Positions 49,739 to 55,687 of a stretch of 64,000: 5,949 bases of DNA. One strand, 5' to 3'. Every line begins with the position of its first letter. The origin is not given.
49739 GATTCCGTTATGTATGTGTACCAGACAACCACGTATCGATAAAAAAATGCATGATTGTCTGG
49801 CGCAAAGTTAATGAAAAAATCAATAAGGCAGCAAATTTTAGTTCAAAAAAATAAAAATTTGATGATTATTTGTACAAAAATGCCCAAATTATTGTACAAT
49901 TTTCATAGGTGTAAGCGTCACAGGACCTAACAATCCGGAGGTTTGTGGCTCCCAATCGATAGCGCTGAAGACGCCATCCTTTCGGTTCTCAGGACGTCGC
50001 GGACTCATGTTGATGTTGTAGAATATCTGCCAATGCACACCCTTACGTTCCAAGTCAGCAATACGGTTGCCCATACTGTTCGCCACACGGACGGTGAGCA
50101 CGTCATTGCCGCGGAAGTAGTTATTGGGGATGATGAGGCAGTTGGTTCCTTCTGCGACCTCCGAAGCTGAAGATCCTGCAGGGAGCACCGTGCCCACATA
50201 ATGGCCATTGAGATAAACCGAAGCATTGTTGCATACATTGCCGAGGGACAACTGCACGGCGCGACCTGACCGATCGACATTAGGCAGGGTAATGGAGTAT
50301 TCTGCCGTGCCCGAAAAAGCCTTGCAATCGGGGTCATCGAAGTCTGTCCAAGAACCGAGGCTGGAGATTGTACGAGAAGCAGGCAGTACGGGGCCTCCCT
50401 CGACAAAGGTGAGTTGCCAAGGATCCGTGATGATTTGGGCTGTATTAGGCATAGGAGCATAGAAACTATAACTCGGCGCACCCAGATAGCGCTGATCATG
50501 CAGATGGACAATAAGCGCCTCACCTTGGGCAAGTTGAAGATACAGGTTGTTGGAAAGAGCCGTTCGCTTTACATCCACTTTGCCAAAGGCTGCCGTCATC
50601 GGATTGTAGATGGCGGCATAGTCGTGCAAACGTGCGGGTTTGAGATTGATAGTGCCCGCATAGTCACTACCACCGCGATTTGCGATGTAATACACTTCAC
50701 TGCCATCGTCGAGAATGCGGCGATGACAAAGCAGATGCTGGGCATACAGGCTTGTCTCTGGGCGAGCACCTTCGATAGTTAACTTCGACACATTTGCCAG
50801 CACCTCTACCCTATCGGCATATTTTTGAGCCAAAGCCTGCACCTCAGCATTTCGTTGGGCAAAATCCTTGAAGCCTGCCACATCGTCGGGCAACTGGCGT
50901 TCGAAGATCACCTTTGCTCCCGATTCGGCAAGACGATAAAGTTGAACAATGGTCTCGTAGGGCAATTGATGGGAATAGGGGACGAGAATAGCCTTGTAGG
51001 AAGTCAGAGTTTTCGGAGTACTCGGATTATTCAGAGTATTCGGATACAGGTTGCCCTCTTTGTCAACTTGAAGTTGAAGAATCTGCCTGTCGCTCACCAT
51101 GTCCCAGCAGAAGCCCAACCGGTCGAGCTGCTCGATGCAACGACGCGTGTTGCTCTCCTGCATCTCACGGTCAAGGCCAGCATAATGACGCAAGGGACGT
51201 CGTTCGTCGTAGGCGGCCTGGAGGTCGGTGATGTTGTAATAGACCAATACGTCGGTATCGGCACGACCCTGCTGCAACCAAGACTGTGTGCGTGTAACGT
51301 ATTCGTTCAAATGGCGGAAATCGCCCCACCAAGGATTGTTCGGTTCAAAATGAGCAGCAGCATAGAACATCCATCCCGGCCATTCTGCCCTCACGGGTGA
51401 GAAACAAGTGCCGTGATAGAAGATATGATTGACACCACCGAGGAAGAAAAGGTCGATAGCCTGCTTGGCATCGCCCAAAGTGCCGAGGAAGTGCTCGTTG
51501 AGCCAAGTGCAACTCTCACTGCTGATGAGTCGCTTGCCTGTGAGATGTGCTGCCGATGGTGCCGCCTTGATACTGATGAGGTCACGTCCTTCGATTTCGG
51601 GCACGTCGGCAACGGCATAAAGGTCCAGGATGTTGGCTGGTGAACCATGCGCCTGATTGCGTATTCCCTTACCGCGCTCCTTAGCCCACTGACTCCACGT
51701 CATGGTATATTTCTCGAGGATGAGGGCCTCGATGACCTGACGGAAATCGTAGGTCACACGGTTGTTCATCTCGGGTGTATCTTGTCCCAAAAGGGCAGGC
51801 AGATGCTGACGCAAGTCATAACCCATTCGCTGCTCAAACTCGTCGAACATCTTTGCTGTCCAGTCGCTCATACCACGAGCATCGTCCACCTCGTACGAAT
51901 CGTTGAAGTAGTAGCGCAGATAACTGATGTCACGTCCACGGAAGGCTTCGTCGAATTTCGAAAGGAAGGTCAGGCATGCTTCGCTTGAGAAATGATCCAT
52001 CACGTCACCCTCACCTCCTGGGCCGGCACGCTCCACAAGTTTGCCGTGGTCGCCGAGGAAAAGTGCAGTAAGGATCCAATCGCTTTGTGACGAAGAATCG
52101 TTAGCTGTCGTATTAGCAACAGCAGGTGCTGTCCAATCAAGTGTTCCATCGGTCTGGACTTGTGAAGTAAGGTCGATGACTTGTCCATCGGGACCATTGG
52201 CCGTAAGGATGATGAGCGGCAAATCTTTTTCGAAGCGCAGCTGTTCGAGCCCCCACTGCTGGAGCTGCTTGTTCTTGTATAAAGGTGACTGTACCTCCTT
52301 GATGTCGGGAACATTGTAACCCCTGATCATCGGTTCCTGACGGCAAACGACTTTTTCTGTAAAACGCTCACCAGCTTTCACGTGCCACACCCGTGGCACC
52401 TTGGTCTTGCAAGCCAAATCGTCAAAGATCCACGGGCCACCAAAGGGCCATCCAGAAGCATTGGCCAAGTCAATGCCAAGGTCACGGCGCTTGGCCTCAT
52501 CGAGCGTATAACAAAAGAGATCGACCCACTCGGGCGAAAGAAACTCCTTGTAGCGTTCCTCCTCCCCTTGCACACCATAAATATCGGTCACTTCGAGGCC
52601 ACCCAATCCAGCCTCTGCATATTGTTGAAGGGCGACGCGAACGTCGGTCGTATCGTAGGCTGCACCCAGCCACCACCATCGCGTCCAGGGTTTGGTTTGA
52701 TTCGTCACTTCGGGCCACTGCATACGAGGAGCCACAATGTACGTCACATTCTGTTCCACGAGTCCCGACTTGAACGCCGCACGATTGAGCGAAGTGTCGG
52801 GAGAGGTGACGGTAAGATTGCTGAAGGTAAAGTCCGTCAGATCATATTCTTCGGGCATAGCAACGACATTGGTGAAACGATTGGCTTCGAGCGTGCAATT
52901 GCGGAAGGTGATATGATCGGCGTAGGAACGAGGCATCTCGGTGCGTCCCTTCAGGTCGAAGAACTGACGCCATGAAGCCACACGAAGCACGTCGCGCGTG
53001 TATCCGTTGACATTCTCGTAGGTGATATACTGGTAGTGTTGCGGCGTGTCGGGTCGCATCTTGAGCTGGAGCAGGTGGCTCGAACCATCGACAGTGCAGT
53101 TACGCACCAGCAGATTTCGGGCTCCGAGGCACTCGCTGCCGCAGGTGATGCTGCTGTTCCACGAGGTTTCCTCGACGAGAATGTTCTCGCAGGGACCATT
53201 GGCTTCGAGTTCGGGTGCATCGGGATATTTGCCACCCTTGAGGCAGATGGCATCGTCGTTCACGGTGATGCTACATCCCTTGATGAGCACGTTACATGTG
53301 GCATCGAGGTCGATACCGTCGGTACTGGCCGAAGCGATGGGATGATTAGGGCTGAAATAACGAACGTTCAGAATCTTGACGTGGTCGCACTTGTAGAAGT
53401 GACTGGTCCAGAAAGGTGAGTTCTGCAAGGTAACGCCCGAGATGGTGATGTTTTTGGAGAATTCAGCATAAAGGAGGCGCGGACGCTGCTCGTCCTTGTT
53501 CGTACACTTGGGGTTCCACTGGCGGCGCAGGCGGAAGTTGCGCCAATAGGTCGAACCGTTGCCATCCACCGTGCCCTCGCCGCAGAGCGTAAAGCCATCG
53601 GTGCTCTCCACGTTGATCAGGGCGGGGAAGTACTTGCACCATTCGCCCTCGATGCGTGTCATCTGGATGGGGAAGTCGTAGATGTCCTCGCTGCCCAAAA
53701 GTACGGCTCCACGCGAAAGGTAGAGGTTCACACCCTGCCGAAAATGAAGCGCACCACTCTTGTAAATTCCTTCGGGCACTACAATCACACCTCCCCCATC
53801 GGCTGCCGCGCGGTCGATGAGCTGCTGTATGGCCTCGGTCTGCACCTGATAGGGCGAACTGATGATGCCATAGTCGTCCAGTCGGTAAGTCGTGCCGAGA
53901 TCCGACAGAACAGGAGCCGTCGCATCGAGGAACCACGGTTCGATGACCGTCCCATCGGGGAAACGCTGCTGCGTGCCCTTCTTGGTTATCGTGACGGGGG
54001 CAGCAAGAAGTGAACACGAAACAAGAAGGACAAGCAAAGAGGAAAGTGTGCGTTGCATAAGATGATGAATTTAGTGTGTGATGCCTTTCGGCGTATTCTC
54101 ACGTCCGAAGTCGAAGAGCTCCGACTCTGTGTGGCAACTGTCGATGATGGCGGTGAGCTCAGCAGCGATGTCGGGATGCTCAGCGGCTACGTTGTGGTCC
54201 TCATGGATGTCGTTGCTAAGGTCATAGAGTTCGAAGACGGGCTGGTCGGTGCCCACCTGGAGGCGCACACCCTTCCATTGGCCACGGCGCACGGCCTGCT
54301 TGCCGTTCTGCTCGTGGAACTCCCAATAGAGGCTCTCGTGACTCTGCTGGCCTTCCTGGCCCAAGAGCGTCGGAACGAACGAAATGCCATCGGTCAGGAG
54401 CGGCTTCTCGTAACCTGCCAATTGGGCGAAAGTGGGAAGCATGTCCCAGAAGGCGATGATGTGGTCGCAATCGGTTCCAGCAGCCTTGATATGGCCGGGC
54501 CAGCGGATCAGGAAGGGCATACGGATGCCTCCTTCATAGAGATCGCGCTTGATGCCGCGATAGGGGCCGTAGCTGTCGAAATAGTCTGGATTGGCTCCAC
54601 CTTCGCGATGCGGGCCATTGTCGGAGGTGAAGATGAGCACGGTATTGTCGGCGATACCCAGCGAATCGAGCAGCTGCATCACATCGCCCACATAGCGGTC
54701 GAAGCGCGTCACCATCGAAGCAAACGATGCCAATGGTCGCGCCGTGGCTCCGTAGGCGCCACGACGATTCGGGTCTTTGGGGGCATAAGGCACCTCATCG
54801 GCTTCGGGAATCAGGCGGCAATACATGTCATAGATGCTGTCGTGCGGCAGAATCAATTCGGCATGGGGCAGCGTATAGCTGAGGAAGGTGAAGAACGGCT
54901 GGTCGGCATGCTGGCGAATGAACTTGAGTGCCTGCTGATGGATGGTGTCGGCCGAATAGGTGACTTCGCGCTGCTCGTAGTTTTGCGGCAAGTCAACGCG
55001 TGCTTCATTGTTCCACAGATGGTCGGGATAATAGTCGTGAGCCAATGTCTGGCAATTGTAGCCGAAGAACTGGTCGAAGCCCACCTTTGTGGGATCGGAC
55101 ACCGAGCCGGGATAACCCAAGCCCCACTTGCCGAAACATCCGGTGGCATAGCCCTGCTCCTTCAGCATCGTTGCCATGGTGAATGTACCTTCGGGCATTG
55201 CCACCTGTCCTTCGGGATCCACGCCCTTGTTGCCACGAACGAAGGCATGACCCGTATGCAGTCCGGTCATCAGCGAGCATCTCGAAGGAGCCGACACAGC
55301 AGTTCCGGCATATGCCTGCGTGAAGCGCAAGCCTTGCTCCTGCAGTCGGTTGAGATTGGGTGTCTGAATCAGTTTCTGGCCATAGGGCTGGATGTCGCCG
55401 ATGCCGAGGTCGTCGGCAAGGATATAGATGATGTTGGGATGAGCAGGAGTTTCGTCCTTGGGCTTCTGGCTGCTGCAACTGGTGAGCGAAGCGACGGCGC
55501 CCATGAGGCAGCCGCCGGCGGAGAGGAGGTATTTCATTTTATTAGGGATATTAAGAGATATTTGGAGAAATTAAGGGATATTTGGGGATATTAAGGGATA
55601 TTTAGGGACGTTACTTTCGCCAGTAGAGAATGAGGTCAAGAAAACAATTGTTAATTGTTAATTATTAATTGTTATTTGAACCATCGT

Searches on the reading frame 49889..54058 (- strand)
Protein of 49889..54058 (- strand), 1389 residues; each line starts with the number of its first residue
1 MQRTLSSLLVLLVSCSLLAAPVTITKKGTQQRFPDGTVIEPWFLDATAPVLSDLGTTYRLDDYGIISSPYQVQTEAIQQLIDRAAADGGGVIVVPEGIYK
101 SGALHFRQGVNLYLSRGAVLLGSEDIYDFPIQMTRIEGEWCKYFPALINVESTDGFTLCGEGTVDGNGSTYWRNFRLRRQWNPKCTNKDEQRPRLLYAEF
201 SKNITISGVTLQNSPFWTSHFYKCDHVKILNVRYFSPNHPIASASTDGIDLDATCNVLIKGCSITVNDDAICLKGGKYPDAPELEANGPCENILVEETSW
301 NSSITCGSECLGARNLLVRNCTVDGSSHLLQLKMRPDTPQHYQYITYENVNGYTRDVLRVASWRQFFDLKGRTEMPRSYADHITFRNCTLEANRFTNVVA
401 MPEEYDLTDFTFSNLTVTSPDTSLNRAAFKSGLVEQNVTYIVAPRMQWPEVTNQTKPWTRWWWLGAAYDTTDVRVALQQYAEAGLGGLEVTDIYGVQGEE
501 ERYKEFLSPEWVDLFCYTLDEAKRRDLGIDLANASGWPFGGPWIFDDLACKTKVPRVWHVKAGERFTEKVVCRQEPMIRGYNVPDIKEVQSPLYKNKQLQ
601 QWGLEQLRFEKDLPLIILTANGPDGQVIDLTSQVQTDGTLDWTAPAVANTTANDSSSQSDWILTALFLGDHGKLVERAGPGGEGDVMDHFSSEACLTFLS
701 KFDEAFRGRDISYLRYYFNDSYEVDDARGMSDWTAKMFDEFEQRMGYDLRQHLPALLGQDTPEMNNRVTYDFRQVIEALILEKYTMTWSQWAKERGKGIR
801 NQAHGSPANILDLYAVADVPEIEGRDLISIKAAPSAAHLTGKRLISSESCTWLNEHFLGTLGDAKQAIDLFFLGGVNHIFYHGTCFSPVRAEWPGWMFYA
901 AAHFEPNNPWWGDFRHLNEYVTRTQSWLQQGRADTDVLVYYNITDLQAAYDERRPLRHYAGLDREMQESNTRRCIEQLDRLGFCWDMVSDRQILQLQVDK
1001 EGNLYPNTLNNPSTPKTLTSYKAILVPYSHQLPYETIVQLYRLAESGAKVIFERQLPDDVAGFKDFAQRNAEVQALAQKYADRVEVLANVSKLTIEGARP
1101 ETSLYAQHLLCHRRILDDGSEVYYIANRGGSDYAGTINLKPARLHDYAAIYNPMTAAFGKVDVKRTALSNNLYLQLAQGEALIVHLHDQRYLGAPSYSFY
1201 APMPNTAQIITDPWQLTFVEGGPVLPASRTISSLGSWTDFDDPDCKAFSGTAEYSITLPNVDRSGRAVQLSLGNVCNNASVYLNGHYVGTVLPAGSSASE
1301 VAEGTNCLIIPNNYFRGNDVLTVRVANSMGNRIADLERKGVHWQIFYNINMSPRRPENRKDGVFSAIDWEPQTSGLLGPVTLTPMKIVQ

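Call 11: search_protein_families(library=pfam, proteins=[window:49889-54058:-])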
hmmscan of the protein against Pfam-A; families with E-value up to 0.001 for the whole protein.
window:49889-54058:- (1389 aa): 2 families
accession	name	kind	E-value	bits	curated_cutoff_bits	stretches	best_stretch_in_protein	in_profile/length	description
PF17132.9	Glyco_hydro_106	-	1.3e-56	192.9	29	2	625-943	218-544/743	alpha-L-rhamnosidase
PF00295.23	Glyco_hydro_28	-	2e-21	76.8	22.9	1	141-420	46-309/324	Glycosyl hydrolases family 28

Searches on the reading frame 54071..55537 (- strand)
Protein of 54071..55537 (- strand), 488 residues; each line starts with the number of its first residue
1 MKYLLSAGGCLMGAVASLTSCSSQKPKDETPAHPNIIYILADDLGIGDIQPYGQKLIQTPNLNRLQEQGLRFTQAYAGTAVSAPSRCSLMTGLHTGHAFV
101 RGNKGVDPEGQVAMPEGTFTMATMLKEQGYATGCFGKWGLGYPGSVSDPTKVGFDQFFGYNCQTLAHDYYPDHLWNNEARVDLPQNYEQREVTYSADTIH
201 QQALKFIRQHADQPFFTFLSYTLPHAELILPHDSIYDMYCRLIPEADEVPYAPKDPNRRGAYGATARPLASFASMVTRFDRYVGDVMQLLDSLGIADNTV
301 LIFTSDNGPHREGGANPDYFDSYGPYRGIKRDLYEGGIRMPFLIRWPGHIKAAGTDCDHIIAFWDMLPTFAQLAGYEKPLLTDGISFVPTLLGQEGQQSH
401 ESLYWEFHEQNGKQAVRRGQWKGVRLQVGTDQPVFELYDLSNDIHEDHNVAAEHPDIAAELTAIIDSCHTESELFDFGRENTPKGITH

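Call 11: search_protein_families(library=pfam, proteins=[window:54071-55537:-])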
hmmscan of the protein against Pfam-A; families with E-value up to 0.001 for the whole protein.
window:54071-55537:- (488 aa): 3 families
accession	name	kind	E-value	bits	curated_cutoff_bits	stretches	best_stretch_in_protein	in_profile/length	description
PF00884.28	Sulfatase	-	1.1e-54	186.3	25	1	34-376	1-301/301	Sulfatase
PF16347.10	SGSH_C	-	2e-18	67.4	29.3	1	330-460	8-143/154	N-sulphoglucosamine sulphohydrolase, C-terminal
PF01663.27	Phosphodiest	-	6.8e-11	42.8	23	1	39-309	4-221/342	Type I phosphodiesterase / nucleotide pyrophosphatase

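Call 14: find_encoding_contigs(protein=window:54071-55537:-, flank=3000, max_places=10)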
Protein window:54071-55537:- (488 aa): no gene with exactly this product is on record in the collection.
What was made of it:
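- Tried and rejected: Exact look-up of the window's sulfatase (call 14).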

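Call 15: find_homologous_proteins(query=window:54071-55537:-, max_evalue=1e-50)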
Query window:54071-55537:- (488 aa): 8000 proteins with E <= 1e-50 among 8000 candidates; the best 120 are listed.
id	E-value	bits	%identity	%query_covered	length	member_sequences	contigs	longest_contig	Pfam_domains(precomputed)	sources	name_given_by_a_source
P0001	0.0e+0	1149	99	100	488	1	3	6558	PF01663.28,PF16347.11,PF00884.29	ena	-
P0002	0.0e+0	1147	99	100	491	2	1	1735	PF01663.28,PF16347.11,PF00884.29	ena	-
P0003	0.0e+0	1144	98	100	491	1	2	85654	PF01663.28,PF16347.11,PF00884.29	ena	-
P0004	0.0e+0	1141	98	100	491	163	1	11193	PF01663.28,PF16347.11,PF00884.29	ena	-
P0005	0.0e+0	1137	97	100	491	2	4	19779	PF01663.28,PF16347.11,PF00884.29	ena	-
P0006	0.0e+0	1132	97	100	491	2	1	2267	PF01663.28,PF16347.11,PF00884.29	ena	-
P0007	0.0e+0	1100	94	100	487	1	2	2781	PF01663.28,PF16347.11,PF00884.29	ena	-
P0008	0.0e+0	1092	94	100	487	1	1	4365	PF01663.28,PF16347.11,PF00884.29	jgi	-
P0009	0.0e+0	1092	93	100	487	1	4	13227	PF01663.28,PF16347.11,PF00884.29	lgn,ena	-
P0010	0.0e+0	1091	98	95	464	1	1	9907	PF01663.28,PF16347.11,PF00884.29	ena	-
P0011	0.0e+0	1061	91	100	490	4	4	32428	PF01663.28,PF16347.11,PF00884.29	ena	-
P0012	0.0e+0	1043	89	100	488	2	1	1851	PF01663.28,PF16347.11,PF00884.29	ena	-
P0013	7.8e-273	924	80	97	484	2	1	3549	PF01663.28,PF16347.11,PF00884.29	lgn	-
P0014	2.4e-272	922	80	97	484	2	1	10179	PF01663.28,PF16347.11,PF00884.29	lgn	-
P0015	9.4e-272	920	80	98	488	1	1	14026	PF01663.28,PF16347.11,PF00884.29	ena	-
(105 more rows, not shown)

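Call 18: find_encoding_contigs(protein=P0003, flank=10000, max_places=3)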
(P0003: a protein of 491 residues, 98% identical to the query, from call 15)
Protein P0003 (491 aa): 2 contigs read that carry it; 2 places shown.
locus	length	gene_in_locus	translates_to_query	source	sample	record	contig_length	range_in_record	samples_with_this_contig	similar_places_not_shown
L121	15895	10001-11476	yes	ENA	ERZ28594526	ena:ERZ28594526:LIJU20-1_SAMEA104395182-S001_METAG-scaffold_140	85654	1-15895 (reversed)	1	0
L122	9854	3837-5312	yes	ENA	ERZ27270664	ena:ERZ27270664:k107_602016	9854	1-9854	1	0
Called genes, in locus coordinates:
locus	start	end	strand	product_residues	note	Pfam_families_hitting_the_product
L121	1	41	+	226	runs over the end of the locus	PF13505:OMP_b-brl, PF13568:OMP_b-brl_2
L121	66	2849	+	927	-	PF00521:DNA_topoisoIV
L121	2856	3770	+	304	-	PF11777:DUF3316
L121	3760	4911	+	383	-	PF14684:Tricorn_C1, PF03572:Peptidase_S41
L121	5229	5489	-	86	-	-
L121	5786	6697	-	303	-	-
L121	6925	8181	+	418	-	PF00657:Lipase_GDSL (weak), PF13472:Lipase_GDSL_2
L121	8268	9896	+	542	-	PF00657:Lipase_GDSL (weak), PF13472:Lipase_GDSL_2, PF00657:Lipase_GDSL (weak), PF13472:Lipase_GDSL_2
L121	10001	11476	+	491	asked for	PF00884:Sulfatase, PF01663:Phosphodiest, PF16347:SGSH_C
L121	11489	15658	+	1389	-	PF00295:Glyco_hydro_28, PF17132:Glyco_hydro_106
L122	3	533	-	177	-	?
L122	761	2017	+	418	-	PF00657:Lipase_GDSL (weak), PF13472:Lipase_GDSL_2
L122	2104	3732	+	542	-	PF00657:Lipase_GDSL (weak), PF13472:Lipase_GDSL_2, PF00657:Lipase_GDSL (weak), PF13472:Lipase_GDSL_2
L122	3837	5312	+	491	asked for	PF00884:Sulfatase, PF01663:Phosphodiest, PF16347:SGSH_C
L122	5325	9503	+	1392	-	PF00295:Glyco_hydro_28, PF17132:Glyco_hydro_106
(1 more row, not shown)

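Call 22: find_encoding_contigs(protein=P0011, flank=6000, max_places=4)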
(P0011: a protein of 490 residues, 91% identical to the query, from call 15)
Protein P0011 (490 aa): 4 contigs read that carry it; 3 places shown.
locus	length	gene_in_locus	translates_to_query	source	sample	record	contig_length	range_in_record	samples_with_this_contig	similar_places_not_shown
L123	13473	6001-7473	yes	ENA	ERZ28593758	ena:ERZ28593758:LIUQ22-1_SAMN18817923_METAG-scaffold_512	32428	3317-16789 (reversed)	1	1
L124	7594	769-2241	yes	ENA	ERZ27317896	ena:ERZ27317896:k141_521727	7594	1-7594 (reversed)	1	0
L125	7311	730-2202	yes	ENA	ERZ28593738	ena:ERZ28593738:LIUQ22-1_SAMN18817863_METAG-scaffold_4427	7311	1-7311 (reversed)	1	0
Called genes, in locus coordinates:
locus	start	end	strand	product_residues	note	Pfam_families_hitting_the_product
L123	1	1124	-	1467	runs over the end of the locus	PF08450:SGL (faint), PF07494:Reg_prop (weak), PF07495:Y_Y_Y, PF00512:HisKA, PF02518:HATPase_c, PF00072:Response_reg, PF12833:HTH_18, PF00165:HTH_AraC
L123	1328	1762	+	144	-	PF00583:Acetyltransf_1, PF13673:Acetyltransf_10, PF13508:Acetyltransf_7 (faint)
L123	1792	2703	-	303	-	-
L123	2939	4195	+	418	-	PF13472:Lipase_GDSL_2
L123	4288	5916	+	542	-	PF00657:Lipase_GDSL (faint), PF13472:Lipase_GDSL_2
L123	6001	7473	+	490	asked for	PF00884:Sulfatase, PF01663:Phosphodiest, PF16347:SGSH_C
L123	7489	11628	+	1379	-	PF00295:Glyco_hydro_28, PF17132:Glyco_hydro_106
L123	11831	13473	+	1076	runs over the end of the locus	PF13620:CarboxypepD_reg, PF13715:CarbopepD_reg_2, PF07715:Plug, PF00593:TonB_dep_Rec_b-barrel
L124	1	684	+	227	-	?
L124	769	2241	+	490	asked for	PF00884:Sulfatase, PF01663:Phosphodiest, PF16347:SGSH_C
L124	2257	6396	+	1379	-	PF00295:Glyco_hydro_28, PF17132:Glyco_hydro_106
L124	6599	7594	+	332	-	?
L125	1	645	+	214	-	?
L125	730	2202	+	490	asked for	PF00884:Sulfatase, PF01663:Phosphodiest, PF16347:SGSH_C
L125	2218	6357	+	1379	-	PF00295:Glyco_hydro_28, PF17132:Glyco_hydro_106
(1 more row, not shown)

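Call 38: find_encoding_contigs(protein=P0001, flank=1500, max_places=4)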
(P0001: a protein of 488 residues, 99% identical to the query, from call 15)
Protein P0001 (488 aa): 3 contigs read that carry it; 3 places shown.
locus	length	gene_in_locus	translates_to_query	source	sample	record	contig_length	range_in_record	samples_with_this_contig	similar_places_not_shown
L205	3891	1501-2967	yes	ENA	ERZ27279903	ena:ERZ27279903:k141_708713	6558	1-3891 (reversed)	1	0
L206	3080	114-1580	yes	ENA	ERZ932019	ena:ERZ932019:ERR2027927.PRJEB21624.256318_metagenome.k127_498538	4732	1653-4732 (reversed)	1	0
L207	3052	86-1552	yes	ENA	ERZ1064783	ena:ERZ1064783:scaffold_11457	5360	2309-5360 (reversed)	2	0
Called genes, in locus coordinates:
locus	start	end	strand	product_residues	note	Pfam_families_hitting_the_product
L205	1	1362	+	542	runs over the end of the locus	PF00657:Lipase_GDSL (weak), PF13472:Lipase_GDSL_2, PF00657:Lipase_GDSL (weak), PF13472:Lipase_GDSL_2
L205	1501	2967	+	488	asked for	PF00884:Sulfatase, PF01663:Phosphodiest, PF16347:SGSH_C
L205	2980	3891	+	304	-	?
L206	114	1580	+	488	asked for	PF00884:Sulfatase, PF01663:Phosphodiest, PF16347:SGSH_C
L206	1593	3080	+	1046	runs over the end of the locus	?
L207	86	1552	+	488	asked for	PF00884:Sulfatase, PF01663:Phosphodiest, PF16347:SGSH_C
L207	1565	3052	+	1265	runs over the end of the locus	?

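Call 39: find_encoding_contigs(protein=P0005, flank=1500, max_places=4)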
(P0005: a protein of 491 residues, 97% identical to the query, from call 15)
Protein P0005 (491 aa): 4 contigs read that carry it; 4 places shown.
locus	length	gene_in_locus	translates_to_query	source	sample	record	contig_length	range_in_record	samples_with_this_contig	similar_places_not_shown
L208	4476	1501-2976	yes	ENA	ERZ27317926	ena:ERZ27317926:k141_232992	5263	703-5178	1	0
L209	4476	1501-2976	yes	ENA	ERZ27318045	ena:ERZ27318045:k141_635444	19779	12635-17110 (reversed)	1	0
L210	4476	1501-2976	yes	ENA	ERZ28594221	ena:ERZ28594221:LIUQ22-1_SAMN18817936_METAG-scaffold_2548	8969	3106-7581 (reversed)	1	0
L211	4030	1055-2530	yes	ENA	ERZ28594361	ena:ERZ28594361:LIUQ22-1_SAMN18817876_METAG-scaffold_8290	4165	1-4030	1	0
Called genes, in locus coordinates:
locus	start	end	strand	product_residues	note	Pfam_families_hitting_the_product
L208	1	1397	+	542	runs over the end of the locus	PF00657:Lipase_GDSL (weak), PF13472:Lipase_GDSL_2, PF00657:Lipase_GDSL (weak), PF13472:Lipase_GDSL_2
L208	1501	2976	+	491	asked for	PF00884:Sulfatase, PF01663:Phosphodiest, PF16347:SGSH_C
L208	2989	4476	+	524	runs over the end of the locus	?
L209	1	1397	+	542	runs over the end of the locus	PF00657:Lipase_GDSL (weak), PF13472:Lipase_GDSL_2, PF00657:Lipase_GDSL (weak), PF13472:Lipase_GDSL_2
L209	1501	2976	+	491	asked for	PF00884:Sulfatase, PF01663:Phosphodiest, PF16347:SGSH_C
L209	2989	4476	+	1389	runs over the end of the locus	PF00295:Glyco_hydro_28, PF17132:Glyco_hydro_106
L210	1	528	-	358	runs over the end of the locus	-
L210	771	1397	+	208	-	PF13472:Lipase_GDSL_2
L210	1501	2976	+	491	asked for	PF00884:Sulfatase, PF01663:Phosphodiest, PF16347:SGSH_C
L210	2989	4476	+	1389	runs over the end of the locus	PF00295:Glyco_hydro_28, PF17132:Glyco_hydro_106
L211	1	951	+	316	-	?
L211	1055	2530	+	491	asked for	PF00884:Sulfatase, PF01663:Phosphodiest, PF16347:SGSH_C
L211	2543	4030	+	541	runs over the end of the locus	?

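Call 40: find_encoding_contigs(protein=P0009, flank=1500, max_places=4)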
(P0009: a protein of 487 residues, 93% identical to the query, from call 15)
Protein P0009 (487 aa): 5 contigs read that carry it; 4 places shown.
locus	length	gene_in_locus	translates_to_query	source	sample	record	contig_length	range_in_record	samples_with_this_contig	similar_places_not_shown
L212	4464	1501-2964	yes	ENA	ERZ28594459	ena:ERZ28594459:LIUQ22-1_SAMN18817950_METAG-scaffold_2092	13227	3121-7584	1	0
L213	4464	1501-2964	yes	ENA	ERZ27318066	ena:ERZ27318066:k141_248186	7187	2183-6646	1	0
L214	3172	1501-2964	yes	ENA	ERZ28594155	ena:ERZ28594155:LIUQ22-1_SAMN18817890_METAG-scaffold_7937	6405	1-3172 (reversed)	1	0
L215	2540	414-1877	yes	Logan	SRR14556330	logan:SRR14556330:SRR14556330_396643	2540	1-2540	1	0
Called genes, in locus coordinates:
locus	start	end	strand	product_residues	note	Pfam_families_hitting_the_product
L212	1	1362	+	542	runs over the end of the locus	PF00657:Lipase_GDSL (weak), PF13472:Lipase_GDSL_2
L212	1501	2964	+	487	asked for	PF00884:Sulfatase, PF01663:Phosphodiest, PF16347:SGSH_C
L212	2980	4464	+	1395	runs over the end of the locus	PF00295:Glyco_hydro_28, PF17132:Glyco_hydro_106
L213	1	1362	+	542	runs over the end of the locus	PF00657:Lipase_GDSL (weak), PF13472:Lipase_GDSL_2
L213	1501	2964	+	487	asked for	PF00884:Sulfatase, PF01663:Phosphodiest, PF16347:SGSH_C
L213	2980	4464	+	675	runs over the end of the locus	?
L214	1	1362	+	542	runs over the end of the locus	PF00657:Lipase_GDSL (weak), PF13472:Lipase_GDSL_2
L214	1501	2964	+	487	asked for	PF00884:Sulfatase, PF01663:Phosphodiest, PF16347:SGSH_C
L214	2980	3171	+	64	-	?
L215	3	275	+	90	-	?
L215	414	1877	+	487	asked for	PF00884:Sulfatase, PF01663:Phosphodiest, PF16347:SGSH_C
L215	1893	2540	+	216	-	?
